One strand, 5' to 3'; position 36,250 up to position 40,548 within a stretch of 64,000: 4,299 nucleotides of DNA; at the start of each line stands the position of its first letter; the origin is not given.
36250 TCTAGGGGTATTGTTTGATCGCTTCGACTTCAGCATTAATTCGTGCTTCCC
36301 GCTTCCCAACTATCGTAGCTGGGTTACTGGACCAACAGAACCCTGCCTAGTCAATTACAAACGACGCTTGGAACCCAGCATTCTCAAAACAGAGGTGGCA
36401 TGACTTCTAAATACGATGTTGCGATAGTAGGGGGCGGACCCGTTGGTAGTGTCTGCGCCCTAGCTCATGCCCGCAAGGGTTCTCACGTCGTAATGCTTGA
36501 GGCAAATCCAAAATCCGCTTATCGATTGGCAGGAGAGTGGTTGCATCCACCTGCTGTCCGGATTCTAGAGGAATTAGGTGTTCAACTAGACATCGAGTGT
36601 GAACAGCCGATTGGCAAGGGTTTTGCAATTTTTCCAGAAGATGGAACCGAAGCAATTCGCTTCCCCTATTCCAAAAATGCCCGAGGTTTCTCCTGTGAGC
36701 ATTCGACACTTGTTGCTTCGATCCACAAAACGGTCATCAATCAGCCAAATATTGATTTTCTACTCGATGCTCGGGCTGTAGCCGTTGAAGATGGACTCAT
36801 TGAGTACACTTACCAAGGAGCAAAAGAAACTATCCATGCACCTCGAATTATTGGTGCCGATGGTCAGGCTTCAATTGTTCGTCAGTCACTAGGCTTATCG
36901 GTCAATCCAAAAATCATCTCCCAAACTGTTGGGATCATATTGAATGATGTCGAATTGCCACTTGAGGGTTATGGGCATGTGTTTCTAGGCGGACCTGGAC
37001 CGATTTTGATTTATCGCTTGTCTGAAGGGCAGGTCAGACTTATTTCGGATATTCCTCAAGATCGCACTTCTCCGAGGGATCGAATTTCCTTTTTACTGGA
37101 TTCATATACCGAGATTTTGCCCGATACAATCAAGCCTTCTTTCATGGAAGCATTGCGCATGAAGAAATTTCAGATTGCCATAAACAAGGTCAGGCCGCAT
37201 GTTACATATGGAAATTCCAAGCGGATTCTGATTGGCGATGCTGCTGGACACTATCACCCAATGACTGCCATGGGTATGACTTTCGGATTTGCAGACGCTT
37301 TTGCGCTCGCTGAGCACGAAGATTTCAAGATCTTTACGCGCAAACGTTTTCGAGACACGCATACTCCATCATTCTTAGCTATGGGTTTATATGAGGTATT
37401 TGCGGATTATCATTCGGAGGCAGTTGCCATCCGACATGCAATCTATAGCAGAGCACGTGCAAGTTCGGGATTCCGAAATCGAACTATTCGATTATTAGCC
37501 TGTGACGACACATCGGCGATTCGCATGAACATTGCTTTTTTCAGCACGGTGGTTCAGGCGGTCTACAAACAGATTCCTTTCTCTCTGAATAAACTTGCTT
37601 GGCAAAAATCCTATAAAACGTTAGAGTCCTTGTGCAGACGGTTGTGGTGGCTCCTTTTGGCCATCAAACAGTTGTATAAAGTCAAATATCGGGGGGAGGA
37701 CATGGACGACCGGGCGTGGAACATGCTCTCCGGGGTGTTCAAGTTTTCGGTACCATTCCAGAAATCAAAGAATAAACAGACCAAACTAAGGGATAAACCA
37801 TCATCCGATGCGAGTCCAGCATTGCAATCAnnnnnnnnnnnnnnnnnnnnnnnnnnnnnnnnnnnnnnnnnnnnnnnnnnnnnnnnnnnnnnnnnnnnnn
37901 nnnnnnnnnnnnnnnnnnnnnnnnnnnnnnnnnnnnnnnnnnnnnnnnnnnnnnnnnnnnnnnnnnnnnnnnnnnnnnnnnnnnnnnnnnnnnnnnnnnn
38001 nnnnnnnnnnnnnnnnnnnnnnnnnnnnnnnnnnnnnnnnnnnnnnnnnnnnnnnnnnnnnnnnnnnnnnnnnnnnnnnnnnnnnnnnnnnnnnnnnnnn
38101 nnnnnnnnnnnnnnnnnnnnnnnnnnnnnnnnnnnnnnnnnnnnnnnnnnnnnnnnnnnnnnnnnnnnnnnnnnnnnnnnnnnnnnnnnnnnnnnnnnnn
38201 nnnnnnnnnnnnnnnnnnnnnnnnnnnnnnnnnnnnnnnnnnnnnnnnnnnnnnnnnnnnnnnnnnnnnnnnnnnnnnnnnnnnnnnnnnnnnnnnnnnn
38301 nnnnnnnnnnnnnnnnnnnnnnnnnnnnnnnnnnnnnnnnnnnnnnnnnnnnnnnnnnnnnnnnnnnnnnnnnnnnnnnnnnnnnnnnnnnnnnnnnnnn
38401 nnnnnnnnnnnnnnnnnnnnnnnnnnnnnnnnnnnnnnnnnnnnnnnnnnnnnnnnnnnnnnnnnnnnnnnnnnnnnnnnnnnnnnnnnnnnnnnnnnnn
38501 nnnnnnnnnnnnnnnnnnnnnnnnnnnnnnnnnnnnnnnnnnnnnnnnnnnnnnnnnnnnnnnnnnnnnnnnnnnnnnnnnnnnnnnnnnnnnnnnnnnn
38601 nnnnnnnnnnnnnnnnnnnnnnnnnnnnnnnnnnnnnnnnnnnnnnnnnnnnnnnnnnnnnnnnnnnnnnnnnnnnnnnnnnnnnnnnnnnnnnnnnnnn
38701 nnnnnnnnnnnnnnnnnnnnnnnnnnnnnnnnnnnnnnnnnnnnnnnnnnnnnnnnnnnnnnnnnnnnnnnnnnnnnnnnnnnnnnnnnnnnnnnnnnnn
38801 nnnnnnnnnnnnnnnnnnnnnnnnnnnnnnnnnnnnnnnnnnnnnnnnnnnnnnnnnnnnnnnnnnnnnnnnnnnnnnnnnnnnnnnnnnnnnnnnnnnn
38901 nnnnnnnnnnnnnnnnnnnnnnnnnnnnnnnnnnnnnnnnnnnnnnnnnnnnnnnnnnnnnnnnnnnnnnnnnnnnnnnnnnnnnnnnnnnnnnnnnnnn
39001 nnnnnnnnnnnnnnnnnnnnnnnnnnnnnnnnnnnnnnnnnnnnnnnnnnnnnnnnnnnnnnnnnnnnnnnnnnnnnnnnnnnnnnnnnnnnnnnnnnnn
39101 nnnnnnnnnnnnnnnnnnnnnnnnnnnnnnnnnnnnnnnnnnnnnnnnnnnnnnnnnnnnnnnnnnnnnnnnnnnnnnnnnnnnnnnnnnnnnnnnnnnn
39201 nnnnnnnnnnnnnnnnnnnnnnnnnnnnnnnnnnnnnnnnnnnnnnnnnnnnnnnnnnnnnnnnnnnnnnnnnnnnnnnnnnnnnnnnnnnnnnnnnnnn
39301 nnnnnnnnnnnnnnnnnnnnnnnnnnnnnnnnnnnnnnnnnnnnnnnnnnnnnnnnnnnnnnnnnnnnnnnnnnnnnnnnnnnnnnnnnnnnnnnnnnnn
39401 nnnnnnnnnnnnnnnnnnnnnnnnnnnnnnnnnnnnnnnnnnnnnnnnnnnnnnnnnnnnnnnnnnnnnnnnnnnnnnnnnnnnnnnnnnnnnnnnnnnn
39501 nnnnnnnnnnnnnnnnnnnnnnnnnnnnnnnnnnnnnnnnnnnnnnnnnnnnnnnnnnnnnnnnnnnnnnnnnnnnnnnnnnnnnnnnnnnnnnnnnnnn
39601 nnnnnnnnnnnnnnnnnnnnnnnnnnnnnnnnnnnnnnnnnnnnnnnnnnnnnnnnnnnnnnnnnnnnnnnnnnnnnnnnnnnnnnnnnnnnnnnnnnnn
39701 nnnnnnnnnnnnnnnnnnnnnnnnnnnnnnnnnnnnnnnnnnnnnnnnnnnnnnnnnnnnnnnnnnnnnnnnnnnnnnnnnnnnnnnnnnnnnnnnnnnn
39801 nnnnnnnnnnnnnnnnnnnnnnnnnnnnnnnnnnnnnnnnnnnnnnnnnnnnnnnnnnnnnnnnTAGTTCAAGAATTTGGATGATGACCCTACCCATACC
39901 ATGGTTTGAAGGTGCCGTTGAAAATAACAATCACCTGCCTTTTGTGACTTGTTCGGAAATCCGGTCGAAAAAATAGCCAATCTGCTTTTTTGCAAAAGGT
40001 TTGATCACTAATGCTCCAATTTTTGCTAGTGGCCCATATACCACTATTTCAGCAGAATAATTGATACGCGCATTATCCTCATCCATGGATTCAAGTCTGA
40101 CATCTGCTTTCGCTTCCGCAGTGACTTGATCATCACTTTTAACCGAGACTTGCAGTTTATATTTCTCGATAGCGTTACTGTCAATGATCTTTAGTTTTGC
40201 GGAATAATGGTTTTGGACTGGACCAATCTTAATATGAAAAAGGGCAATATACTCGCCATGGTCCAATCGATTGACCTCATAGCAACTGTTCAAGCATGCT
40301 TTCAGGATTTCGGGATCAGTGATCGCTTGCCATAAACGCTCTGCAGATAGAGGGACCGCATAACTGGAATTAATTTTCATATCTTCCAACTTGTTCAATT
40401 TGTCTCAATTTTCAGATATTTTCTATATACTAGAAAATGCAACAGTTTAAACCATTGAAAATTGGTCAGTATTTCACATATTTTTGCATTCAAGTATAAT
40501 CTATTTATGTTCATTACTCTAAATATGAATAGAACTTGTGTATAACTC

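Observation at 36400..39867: Squalene epoxidase and oxidosqualene cyclase fused into one 1155-aa polypeptide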

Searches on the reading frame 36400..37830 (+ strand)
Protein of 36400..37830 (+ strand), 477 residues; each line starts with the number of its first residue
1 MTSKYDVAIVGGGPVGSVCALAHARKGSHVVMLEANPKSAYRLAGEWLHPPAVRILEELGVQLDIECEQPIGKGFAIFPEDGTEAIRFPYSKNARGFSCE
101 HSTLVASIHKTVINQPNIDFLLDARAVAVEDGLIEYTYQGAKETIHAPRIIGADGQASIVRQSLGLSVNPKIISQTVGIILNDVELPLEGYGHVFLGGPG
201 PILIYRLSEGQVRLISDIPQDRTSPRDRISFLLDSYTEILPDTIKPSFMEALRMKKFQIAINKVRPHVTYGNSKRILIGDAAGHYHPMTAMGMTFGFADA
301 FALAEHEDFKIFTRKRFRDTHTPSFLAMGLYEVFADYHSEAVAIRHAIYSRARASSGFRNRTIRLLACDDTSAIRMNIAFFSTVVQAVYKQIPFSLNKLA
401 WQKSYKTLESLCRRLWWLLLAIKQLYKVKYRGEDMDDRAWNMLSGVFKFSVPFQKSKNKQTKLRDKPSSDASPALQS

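Call 19: search_solved_structures(query=window:36400-37830:+, max_evalue=1e-10, show_alignments=1)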
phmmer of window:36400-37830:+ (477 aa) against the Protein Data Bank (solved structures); distinct sequences matched with E-value up to 1e-10: 1.
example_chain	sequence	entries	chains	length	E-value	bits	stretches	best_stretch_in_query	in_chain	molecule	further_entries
6c6n_A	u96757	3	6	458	5.3e-30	108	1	6-389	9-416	Squalene monooxygenase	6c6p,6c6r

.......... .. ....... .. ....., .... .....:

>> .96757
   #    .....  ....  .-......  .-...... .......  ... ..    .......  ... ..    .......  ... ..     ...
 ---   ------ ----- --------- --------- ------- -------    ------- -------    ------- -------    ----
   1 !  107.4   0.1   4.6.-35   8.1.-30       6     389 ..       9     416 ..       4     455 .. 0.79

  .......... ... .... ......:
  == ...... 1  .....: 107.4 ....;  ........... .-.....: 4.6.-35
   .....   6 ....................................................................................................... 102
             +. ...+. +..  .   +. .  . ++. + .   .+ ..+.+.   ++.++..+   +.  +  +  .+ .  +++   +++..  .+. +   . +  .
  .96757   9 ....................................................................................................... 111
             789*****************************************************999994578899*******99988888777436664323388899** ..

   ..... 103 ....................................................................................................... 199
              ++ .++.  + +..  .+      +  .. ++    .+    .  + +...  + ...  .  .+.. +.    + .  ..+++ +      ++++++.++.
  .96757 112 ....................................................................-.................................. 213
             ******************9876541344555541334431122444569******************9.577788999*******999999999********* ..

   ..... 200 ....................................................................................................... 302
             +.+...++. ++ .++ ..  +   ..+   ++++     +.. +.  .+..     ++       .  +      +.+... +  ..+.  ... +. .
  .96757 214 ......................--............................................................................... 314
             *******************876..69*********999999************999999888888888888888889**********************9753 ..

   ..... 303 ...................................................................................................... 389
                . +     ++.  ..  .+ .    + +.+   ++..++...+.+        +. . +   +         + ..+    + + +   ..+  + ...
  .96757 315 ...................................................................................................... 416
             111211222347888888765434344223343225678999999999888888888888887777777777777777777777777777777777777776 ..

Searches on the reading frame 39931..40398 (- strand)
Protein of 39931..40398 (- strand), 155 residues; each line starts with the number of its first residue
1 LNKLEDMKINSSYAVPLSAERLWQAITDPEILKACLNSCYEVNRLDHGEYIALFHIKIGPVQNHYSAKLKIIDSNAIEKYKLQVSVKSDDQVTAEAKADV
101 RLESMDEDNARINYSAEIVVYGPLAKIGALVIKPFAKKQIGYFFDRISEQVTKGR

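Call 6: search_protein_families(library=pfam, proteins=[window:39931-40398:-], max_evalue=0.001)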
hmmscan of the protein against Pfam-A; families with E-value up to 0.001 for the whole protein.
window:39931-40398:- (155 aa): 1 family
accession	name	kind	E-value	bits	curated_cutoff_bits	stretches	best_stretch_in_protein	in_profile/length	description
PF06240.19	COXG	-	4.1e-18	65.9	22.2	1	15-151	5-139/140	Carbon monoxide dehydrogenase subunit G (CoxG)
